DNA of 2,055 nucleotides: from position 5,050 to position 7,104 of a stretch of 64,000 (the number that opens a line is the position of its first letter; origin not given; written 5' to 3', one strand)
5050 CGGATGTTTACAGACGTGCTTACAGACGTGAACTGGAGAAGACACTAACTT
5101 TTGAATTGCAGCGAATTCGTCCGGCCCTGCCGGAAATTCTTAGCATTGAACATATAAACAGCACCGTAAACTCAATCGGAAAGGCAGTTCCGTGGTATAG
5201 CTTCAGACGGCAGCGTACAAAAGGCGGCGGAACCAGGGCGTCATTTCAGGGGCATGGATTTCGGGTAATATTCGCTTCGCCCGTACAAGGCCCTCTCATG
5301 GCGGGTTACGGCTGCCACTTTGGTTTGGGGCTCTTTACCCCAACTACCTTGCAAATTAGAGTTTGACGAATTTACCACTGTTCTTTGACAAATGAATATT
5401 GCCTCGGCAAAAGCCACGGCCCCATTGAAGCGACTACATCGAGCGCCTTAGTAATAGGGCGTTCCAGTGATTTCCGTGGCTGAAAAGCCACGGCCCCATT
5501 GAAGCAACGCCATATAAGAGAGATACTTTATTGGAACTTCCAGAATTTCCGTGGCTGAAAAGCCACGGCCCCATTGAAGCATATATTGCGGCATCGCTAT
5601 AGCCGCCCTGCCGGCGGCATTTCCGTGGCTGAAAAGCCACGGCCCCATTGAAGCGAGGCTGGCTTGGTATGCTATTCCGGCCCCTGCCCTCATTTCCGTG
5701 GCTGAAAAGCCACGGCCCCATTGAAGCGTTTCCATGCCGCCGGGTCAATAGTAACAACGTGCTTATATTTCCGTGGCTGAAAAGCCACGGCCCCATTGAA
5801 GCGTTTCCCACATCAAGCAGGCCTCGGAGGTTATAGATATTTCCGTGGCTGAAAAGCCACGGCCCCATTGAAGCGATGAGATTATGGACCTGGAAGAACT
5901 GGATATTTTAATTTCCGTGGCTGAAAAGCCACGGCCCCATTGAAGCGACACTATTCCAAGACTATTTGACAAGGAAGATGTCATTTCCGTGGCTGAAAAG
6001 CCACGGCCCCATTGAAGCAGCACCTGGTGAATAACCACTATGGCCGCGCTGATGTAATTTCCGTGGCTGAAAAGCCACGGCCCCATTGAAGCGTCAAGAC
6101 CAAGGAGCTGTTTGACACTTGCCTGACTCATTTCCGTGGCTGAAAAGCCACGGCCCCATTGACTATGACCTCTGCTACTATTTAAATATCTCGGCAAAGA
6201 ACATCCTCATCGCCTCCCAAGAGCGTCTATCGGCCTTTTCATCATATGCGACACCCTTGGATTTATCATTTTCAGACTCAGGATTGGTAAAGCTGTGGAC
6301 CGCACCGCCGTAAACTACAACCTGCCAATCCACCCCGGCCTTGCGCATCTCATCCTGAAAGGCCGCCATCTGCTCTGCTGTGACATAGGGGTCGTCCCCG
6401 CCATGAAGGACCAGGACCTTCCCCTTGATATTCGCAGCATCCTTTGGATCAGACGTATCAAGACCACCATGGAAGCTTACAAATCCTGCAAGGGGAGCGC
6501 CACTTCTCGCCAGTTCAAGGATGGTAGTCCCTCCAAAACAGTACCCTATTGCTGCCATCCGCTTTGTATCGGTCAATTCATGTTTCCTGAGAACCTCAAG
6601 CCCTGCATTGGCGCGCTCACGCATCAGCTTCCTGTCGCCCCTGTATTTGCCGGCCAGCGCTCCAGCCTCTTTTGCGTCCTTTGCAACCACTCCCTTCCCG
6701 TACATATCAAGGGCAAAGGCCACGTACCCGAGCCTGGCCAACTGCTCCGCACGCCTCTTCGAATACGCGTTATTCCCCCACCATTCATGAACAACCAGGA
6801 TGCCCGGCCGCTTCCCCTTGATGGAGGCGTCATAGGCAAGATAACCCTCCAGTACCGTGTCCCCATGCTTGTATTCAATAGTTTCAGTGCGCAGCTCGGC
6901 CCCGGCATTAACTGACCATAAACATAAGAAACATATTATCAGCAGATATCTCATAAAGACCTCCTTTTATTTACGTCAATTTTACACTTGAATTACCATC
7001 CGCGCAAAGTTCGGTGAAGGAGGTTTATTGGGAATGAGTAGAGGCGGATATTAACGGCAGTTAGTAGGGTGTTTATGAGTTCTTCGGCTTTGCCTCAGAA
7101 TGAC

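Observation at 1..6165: Type I-G CRISPR-Cas locus without an adaptation module: the array starts 30 bp after csb2 and its first repeat has lost its 5' half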

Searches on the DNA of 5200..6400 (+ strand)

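Call 57: search_dna_similar(query=window:5433-6129:+, collection=phages, mode=distant, max_evalue=1, max_rows=15)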
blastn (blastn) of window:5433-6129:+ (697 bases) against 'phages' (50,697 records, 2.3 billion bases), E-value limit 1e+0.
No match.

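Call 58: search_dna_similar(query=window:5433-6129:+, collection=plasmids, mode=distant, max_evalue=1, max_rows=15)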
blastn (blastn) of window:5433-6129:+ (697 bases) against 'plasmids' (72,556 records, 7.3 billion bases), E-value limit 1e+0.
Records with a match: 1; places in all: 4; records where one place covers at least 80% of the query: 0.
Best place of each record, by identity: 60-80% 1.
By first word of the organism name: Rhodothermus 1.
By predicted mobility (MOB-suite, as given by PLSDB): non-mobilizable 1.
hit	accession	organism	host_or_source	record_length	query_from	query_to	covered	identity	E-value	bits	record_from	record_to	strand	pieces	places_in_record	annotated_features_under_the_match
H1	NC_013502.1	Rhodothermus marinus DSM 4252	-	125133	35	585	73%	66.5%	1e-4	150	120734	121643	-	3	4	none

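Call 68: search_rna_families(source=window, start=5200, end=6400, threshold=evalue, max_evalue=0.1)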
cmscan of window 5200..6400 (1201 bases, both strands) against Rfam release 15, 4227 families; matches with E-value up to 0.1: 10.
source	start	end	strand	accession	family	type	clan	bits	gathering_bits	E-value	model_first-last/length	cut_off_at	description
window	5469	5505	+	RF01330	CRISPR-DR16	Gene; CRISPR;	-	34.6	35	3.5e-06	1-37/37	no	CRISPR RNA direct repeat element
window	6054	6092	+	RF01330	CRISPR-DR16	Gene; CRISPR;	-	31.1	35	4.5e-05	1-37/37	no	CRISPR RNA direct repeat element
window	5980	6018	+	RF01330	CRISPR-DR16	Gene; CRISPR;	-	30.9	35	5.2e-05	1-37/37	no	CRISPR RNA direct repeat element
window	5544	5580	+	RF01330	CRISPR-DR16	Gene; CRISPR;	-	29.2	35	0.00018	1-37/37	no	CRISPR RNA direct repeat element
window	5910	5946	+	RF01330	CRISPR-DR16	Gene; CRISPR;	-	29.2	35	0.00018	1-37/37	no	CRISPR RNA direct repeat element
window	5617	5654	+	RF01330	CRISPR-DR16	Gene; CRISPR;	-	28.9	35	0.00021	1-37/37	no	CRISPR RNA direct repeat element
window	5766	5802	+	RF01330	CRISPR-DR16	Gene; CRISPR;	-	28.5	35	0.0003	1-37/37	no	CRISPR RNA direct repeat element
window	5838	5874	+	RF01330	CRISPR-DR16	Gene; CRISPR;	-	28.5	35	0.0003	1-37/37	no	CRISPR RNA direct repeat element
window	5694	5727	+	RF01330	CRISPR-DR16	Gene; CRISPR;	-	28.2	35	0.00037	4-37/37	no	CRISPR RNA direct repeat element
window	6134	6162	+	RF01330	CRISPR-DR16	Gene; CRISPR;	-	20.8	35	0.075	6-34/37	no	CRISPR RNA direct repeat element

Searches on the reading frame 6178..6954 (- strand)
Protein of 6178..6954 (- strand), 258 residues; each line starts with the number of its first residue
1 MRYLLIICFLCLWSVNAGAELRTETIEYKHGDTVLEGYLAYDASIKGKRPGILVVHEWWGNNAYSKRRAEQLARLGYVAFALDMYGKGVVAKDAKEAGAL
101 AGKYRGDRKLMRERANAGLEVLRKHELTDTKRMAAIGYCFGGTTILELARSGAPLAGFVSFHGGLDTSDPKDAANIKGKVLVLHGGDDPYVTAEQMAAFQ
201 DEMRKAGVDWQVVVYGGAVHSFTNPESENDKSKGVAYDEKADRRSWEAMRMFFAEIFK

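Call 7: search_protein_families(library=ncbifam, proteins=[window:6178-6954:-])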
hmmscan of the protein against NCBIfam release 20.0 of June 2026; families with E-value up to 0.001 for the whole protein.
window:6178-6954:- (258 aa): 2 families
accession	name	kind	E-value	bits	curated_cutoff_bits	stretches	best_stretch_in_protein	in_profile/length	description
NF041440.1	hydrolase_YghX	exception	1.6e-22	80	460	1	20-254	65-289/292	YghX family hydrolase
NF008525.0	PRK11460.1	equivalog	0.00015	21.1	191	1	131-214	103-185/232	esterase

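Call 8: search_protein_families(library=pfam, proteins=[window:6178-6954:-])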
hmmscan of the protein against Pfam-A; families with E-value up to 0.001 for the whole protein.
window:6178-6954:- (258 aa): 4 families
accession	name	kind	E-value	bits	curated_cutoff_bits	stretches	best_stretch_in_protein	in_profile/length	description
PF01738.24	DLH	-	2e-48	165.3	21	1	36-256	2-216/217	Dienelactone hydrolase family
PF00326.27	Peptidase_S9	-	7e-11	42.5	22.6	1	172-231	137-198/213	Prolyl oligopeptidase family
PF12146.15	Hydrolase_4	-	1.3e-06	28.3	27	1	171-224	185-236/239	Serine aminopeptidase, S33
PF08840.17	BAAT_C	-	0.00019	22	20.9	0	172-225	108-163/210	BAAT / Acyl-CoA thioester hydrolase C terminal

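Call 77: find_homologous_proteins(query=window:6178-6954:-, max_evalue=1e-40)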
Query window:6178-6954:- (258 aa): 7999 proteins with E <= 1e-40 among 8000 candidates; the best 120 are listed.
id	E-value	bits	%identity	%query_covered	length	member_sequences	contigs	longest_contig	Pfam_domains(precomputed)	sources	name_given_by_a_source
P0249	3.7e-171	585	100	100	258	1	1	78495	PF00326.28,PF01738.25,PF12146.16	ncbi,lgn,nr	ncbi:MAG: dienelactone hydrolase family protein [Deltaproteobacteria bacterium]|nr:dienelactone hydr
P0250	1.3e-156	537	90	100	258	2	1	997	PF00326.28,PF01738.25,PF12146.16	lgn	-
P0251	2.1e-155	534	90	100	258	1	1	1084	PF00326.28,PF01738.25,PF12146.16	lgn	-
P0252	2.6e-155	533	90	100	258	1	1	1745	PF00326.28,PF01738.25,PF12146.16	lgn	-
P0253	8.3e-155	532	90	100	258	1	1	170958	PF00326.28,PF01738.25,PF12146.16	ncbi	-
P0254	6.8e-154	529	88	100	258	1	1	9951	PF00326.28,PF01738.25,PF12146.16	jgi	-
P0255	1.5e-153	527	88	100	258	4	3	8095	PF00326.28,PF01738.25,PF12146.16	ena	-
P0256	1.1e-149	515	87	100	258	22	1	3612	PF00326.28,PF01738.25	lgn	-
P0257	4.6e-149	513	87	100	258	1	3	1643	PF00326.28,PF01738.25,PF12146.16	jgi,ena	-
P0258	6.6e-148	509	84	100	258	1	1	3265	PF00326.28,PF01738.25,PF12146.16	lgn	-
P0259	8.2e-148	509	86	100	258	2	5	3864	PF00326.28,PF01738.25,PF12146.16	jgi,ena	-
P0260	1.4e-147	508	85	100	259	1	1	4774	PF00326.28,PF01738.25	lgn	-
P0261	8.2e-147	505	85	100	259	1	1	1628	PF00326.28,PF01738.25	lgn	-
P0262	8.6e-145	499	84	100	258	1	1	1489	PF00326.28,PF01738.25,PF12146.16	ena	-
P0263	7.4e-144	496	90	95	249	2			PF00326.28,PF01738.25,PF12146.16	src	-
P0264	9.0e-143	492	83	100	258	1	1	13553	PF00326.28,PF01738.25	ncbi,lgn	-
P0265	7.9e-140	483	84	95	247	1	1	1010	PF00326.28,PF01738.25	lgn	-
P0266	1.0e-139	482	83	100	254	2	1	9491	PF00326.28,PF01738.25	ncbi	-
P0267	2.1e-138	478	79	100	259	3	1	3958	PF00326.28,PF01738.25,PF12146.16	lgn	-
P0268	1.0e-137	476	80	100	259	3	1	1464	PF00326.28,PF01738.25,PF12146.16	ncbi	-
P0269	2.1e-129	448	74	100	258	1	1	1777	PF00326.28,PF01738.25,PF12146.16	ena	-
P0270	1.3e-127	443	75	99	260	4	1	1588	PF00326.28,PF01738.25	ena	-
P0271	1.3e-126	439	75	100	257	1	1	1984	PF00326.28,PF01738.25,PF12146.16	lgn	-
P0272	1.5e-126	439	77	95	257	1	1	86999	PF00326.28,PF01738.25,PF12146.16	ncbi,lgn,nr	ncbi:MAG: dienelactone hydrolase family protein [bacterium]|nr:dienelactone hydrolase family protein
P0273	9.2e-126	436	73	100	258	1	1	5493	PF00326.28,PF01738.25,PF12146.16,PF02230.23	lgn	-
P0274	9.6e-126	436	74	97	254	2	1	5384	PF00326.28,PF01738.25,PF12146.16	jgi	-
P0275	3.8e-124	431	72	100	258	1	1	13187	PF00326.28,PF01738.25,PF12146.16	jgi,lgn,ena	-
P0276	4.5e-124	431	72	100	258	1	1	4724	PF00326.28,PF01738.25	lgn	-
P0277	7.3e-124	430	74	95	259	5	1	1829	PF00326.28,PF01738.25,PF08840.18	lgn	-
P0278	8.0e-124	430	73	100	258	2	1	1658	PF00326.28,PF01738.25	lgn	-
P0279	1.1e-122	426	74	94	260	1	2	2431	PF00326.28,PF01738.25,PF08840.18,PF12146.16,PF02230.23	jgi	jgi:dienelactone hydrolase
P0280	1.6e-122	426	72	100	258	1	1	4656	PF00326.28,PF01738.25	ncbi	ncbi:MAG: dienelactone hydrolase family protein [Nitrospirota bacterium]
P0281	3.3e-122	425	71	100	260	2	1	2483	PF00326.28,PF01738.25,PF08840.18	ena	-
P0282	3.5e-122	425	74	95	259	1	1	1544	PF00326.28,PF01738.25,PF08840.18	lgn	-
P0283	4.3e-122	424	74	94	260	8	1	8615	PF00326.28,PF01738.25,PF08840.18,PF02230.23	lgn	-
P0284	4.4e-122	424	72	99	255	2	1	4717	PF00326.28,PF01738.25,PF08840.18,PF12146.16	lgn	-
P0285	5.7e-122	424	75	93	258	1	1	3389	PF00326.28,PF01738.25,PF12146.16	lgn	-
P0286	6.4e-122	424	73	95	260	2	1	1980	PF00326.28,PF01738.25,PF12146.16,PF02230.23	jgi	jgi:dienelactone hydrolase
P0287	1.2e-121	423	73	95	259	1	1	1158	PF00326.28,PF01738.25,PF08840.18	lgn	-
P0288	2.2e-121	422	74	95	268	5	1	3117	PF00326.28,PF01738.25,PF12146.16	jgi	jgi:dienelactone hydrolase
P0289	2.2e-121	422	71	100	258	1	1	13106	PF00326.28,PF01738.25,PF12146.16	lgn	-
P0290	2.3e-121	422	71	100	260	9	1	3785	PF00326.28,PF01738.25,PF08840.18,PF12146.16,PF02230.23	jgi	jgi:dienelactone hydrolase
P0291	2.5e-121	422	73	95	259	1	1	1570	PF00326.28,PF01738.25,PF08840.18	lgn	-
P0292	2.9e-121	422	72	100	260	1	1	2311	PF00326.28,PF01738.25,PF08840.18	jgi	jgi:dienelactone hydrolase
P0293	3.6e-121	421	73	95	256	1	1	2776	PF00326.28,PF01738.25,PF08840.18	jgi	jgi:dienelactone hydrolase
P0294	3.8e-121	421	75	92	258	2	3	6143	PF00326.28,PF01738.25,PF08840.18,PF12146.16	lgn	-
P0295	4.2e-121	421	71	100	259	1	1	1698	PF00326.28,PF01738.25,PF08840.18,PF12146.16,PF02230.23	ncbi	-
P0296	5.5e-121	421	72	100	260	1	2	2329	PF00326.28,PF01738.25,PF12146.16,PF02230.23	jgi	jgi:dienelactone hydrolase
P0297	7.5e-121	420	73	95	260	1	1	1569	PF00326.28,PF01738.25,PF08840.18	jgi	-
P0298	7.9e-121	420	72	94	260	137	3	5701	PF00326.28,PF01738.25,PF12146.16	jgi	jgi:dienelactone hydrolase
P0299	8.7e-121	420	73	94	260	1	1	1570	PF00326.28,PF01738.25,PF08840.18,PF12146.16,PF02230.23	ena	-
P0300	1.0e-120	420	72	100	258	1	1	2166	PF00326.28,PF01738.25,PF12146.16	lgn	-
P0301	1.4e-120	419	73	94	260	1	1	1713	PF00326.28,PF01738.25,PF08840.18,PF12146.16,PF02230.23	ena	-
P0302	1.5e-120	419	74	95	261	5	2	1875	PF00326.28,PF01738.25,PF12146.16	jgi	jgi:dienelactone hydrolase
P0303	1.6e-120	419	71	100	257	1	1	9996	PF00326.28,PF01738.25,PF12146.16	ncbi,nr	ncbi:dienelactone hydrolase family protein [Candidatus Desantisbacteria bacterium]|nr:dienelactone h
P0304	2.7e-120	419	71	99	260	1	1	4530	PF00326.28,PF01738.25,PF08840.18,PF12146.16,PF02230.23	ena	-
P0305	2.8e-120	418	72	100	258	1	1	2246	PF00326.28,PF12740.15,PF01738.25,PF12146.16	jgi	jgi:dienelactone hydrolase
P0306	3.1e-120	418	74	100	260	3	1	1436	PF00326.28,PF01738.25,PF12146.16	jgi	jgi:dienelactone hydrolase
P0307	3.2e-120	418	73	95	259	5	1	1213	PF00326.28,PF01738.25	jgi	jgi:dienelactone hydrolase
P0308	4.1e-120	418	70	99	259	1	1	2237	PF00326.28,PF01738.25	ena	-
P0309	4.5e-120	418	70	100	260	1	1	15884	PF00326.28,PF01738.25,PF08840.18,PF12146.16,PF02230.23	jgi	jgi:dienelactone hydrolase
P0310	4.9e-120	418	70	100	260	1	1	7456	PF00326.28,PF01738.25,PF08840.18,PF02230.23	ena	-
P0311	5.2e-120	418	73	95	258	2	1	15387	PF00326.28,PF01738.25,PF12146.16,PF02230.23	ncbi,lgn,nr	ncbi:MAG: dienelactone hydrolase family protein [Nitrospirae bacterium]|nr:dienelactone hydrolase fa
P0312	5.4e-120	418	71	99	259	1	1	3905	PF00326.28,PF01738.25,PF12146.16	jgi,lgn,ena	-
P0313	5.9e-120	417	71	100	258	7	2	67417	PF00326.28,PF01738.25,PF12146.16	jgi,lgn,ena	-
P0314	7.5e-120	417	72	100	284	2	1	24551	PF00326.28,PF01738.25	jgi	jgi:dienelactone hydrolase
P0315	7.7e-120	417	71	100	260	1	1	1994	PF00326.28,PF01738.25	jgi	jgi:dienelactone hydrolase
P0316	7.8e-120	417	73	94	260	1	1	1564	PF00326.28,PF01738.25,PF08840.18,PF12146.16,PF02230.23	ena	-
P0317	8.4e-120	417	70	100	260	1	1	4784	PF00326.28,PF01738.25,PF08840.18,PF02230.23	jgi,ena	-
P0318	1.3e-119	416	70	100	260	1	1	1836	PF00326.28,PF01738.25,PF08840.18,PF02230.23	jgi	-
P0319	1.3e-119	416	73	94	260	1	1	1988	PF00326.28,PF01738.25,PF08840.18,PF12146.16,PF02230.23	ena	-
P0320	1.5e-119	416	71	95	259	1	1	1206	PF00326.28,PF01738.25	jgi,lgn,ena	-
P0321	1.6e-119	416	73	95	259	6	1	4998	PF00326.28,PF01738.25,PF08840.18,PF12146.16,PF02230.23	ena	-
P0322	1.7e-119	416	69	100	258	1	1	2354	PF00326.28,PF01738.25,PF08840.18,PF02230.23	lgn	-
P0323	1.9e-119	416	70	100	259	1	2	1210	PF00326.28,PF01738.25,PF12146.16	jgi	jgi:dienelactone hydrolase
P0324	1.9e-119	416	72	100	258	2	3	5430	PF00326.28,PF01738.25,PF02230.23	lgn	-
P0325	2.4e-119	415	71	100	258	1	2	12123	PF00326.28,PF01738.25,PF12146.16,PF02230.23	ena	-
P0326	2.7e-119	415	72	94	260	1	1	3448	PF00326.28,PF01738.25,PF08840.18,PF12146.16,PF02230.23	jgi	jgi:dienelactone hydrolase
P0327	3.0e-119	415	73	94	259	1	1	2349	PF00326.28,PF01738.25,PF12146.16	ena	-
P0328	3.2e-119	415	71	99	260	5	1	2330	PF00326.28,PF01738.25,PF08840.18,PF12146.16,PF02230.23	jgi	-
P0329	3.5e-119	415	72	94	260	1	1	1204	PF00326.28,PF01738.25,PF08840.18,PF12146.16,PF02230.23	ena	-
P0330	3.6e-119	415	71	100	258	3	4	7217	PF00326.28,PF01738.25,PF12146.16,PF02230.23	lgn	-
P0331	3.7e-119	415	73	95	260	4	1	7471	PF00326.28,PF01738.25,PF12146.16,PF02230.23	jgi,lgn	jgi:dienelactone hydrolase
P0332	4.5e-119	415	70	100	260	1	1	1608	PF00326.28,PF01738.25,PF08840.18,PF12146.16,PF02230.23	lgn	-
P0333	5.8e-119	414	73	100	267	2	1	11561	PF00326.28,PF01738.25,PF12146.16,PF02230.23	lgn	-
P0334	6.8e-119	414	71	100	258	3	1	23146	PF00326.28,PF01738.25,PF12146.16,PF02230.23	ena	-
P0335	7.0e-119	414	73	100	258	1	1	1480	PF00326.28,PF01738.25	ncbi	-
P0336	7.9e-119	414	70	99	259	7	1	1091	PF00326.28,PF01738.25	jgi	-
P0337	8.2e-119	414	70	99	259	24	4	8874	PF00326.28,PF01738.25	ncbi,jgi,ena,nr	ncbi:MAG TPA: dienelactone hydrolase family protein [Thermodesulfobacteriota bacterium]|jgi:dienelac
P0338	8.3e-119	414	70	100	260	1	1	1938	PF00326.28,PF01738.25,PF08840.18,PF12146.16,PF02230.23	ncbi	-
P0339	9.1e-119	414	70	100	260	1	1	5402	PF00326.28,PF01738.25,PF08840.18,PF12146.16,PF02230.23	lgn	-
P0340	9.5e-119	413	71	100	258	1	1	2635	PF00326.28,PF01738.25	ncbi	-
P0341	1.0e-118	413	70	100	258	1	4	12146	PF00326.28,PF01738.25,PF12146.16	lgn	-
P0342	1.2e-118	413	72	94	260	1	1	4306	PF00326.28,PF01738.25,PF08840.18,PF12146.16,PF02230.23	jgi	-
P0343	1.2e-118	413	73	99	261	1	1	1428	PF00326.28,PF01738.25,PF12146.16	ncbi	-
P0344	1.3e-118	413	70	100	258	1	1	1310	PF00326.28,PF01738.25,PF12146.16,PF02230.23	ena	-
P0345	1.6e-118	413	70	100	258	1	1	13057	PF00326.28,PF01738.25,PF12146.16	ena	-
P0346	1.9e-118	412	71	100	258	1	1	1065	PF00326.28,PF01738.25,PF08840.18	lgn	-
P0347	2.0e-118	412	68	100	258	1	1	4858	PF00326.28,PF01738.25,PF08840.18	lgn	-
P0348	2.2e-118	412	69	100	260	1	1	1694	PF00326.28,PF01738.25,PF08840.18,PF12146.16,PF02230.23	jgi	-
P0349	2.3e-118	412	71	95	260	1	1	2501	PF00326.28,PF01738.25,PF12146.16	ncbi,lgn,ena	-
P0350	3.1e-118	412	70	100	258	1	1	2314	PF00326.28,PF01738.25,PF12146.16,PF02230.23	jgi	jgi:dienelactone hydrolase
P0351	3.1e-118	412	70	100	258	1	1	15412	PF00326.28,PF01738.25,PF12146.16,PF02230.23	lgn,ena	-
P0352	3.1e-118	412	70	100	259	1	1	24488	PF00326.28,PF01738.25,PF12146.16,PF02230.23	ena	-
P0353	3.6e-118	412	70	100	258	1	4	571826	PF00326.28,PF01738.25,PF12146.16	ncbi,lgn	-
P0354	3.9e-118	411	70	100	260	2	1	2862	PF00326.28,PF01738.25,PF08840.18,PF12146.16,PF02230.23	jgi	jgi:dienelactone hydrolase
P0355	4.9e-118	411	73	94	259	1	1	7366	PF00326.28,PF01738.25,PF08840.18,PF12146.16,PF02230.23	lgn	-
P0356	5.6e-118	411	71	100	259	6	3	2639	PF00326.28,PF01738.25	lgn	-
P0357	5.6e-118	411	71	99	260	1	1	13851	PF00326.28,PF01738.25,PF08840.18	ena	-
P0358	5.6e-118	411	69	100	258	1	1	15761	PF00326.28,PF01738.25,PF12146.16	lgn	-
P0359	6.2e-118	411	69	100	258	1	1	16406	PF00326.28,PF01738.25,PF12146.16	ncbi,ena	ncbi:MAG: dienelactone hydrolase family protein [Nitrospirota bacterium]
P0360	6.5e-118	411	71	99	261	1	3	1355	PF00326.28,PF01738.25,PF12146.16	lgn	-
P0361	8.5e-118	410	69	100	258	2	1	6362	PF00326.28,PF01738.25,PF12146.16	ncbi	-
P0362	9.1e-118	410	71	100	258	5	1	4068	PF00326.28,PF01738.25,PF12146.16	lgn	-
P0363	9.7e-118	410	74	91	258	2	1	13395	PF00326.28,PF01738.25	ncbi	-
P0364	1.0e-117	410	69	100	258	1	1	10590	PF00326.28,PF01738.25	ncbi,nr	ncbi:MAG: dienelactone hydrolase family protein [Nitrospinae bacterium]|nr:dienelactone hydrolase fa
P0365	1.2e-117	410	71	100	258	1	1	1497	PF00326.28,PF01738.25,PF12146.16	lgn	-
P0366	1.3e-117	410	70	100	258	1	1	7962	PF00326.28,PF01738.25,PF12146.16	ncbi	-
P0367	1.4e-117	410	69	100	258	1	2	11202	PF00326.28,PF01738.25,PF02230.23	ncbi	-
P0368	1.4e-117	410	69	100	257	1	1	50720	PF00326.28,PF01738.25,PF12146.16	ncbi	ncbi:MAG: dienelactone hydrolase family protein [bacterium]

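Call 78: find_encoding_contigs(protein=P0253, flank=10000, max_places=2)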
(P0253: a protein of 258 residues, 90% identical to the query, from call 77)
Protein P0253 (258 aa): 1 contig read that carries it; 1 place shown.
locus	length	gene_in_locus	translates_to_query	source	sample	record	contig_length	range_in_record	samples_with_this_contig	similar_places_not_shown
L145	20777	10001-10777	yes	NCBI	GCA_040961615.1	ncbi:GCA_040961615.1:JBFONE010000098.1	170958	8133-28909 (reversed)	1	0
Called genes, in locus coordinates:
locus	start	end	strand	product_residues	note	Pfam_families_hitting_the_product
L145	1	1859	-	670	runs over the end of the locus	-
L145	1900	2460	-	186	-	PF02167:Cytochrom_C1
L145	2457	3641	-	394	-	PF00033:Cytochrome_B, PF13631:Cytochrom_B_N_2, PF00032:Cytochrom_B_C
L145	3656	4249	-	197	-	PF10399:UCR_Fe-S_N, PF00355:Rieske (weak)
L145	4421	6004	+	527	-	-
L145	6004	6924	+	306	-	PF01040:UbiA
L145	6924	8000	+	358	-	-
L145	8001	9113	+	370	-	PF01075:Glyco_transf_9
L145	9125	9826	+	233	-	PF00535:Glycos_transf_2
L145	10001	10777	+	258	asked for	PF01738:DLH, PF12146:Hydrolase_4 (faint), PF00326:Peptidase_S9 (faint)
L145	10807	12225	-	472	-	PF00202:Aminotran_3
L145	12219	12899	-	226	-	PF01656:CbiA, PF13500:AAA_26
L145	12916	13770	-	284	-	PF01209:Ubie_methyltran, PF13489:Methyltransf_23, PF13649:Methyltransf_25, PF13847:Methyltransf_31, PF08241:Methyltransf_11, PF08242:Methyltransf_12 (weak)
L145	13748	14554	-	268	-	PF00561:Abhydrolase_1, PF03959:FSH1 (faint), PF12146:Hydrolase_4, PF12697:Abhydrolase_6, PF03096:Ndr (weak)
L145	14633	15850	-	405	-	PF00155:Aminotran_1_2, PF00266:Aminotran_5 (weak), PF01053:Cys_Met_Meta_PP (weak)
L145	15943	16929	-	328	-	PF04055:Radical_SAM, PF06968:BATS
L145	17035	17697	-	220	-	PF02254:TrkA_N, PF13460:NAD_binding_10 (weak), PF02080:TrkA_C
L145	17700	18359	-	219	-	PF02254:TrkA_N, PF02080:TrkA_C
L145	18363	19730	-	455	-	PF02386:TrkH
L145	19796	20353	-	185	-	PF00963:Cohesin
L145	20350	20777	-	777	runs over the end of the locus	PF17957:Big_7, PF19077:Big_13 (weak)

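Call 79: find_encoding_contigs(protein=P0254, flank=10000, max_places=2)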
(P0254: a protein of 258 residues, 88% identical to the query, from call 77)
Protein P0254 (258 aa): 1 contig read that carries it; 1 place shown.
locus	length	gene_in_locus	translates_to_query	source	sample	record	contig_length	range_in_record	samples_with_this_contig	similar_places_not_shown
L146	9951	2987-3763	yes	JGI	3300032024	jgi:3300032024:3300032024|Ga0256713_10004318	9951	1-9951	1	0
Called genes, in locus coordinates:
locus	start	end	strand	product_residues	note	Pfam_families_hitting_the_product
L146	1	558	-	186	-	?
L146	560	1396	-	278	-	PF00753:Lactamase_B, PF23023:Anti-Pycsar_Apyc1 (faint), PF12706:Lactamase_B_2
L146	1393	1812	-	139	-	PF00472:RF-1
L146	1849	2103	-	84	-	PF01541:GIY-YIG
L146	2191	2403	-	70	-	PF12441:CopG_antitoxin, PF14384:BrnA_antitoxin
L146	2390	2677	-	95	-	PF04365:BrnT_toxin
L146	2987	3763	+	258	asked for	PF01738:DLH, PF12146:Hydrolase_4 (faint), PF00326:Peptidase_S9 (faint)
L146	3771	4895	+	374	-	PF23500:DUF7133, PF22807:TrAA12, PF07995:GSDH, PF22807:TrAA12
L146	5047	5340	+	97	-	-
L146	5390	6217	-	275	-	PF01209:Ubie_methyltran, PF13489:Methyltransf_23, PF13847:Methyltransf_31, PF08241:Methyltransf_11, PF08242:Methyltransf_12, PF13649:Methyltransf_25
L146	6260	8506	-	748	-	PF01751:Toprim, PF01131:Topoisom_bac, PF01396:Zn_ribbon_Top1, PF13408:Zn_ribbon_recom (faint), PF01396:Zn_ribbon_Top1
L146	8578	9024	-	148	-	PF04361:DUF494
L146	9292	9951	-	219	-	?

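Call 80: find_encoding_contigs(protein=P0252, flank=10000, max_places=2)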
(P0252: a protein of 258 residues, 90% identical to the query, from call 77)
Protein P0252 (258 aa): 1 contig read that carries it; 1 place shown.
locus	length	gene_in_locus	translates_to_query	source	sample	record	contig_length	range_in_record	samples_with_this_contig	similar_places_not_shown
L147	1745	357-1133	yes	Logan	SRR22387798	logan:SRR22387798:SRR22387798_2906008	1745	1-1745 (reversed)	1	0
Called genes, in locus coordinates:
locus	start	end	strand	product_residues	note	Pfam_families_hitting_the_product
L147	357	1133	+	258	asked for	PF01738:DLH, PF12146:Hydrolase_4 (faint), PF00326:Peptidase_S9 (faint)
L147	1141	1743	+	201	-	?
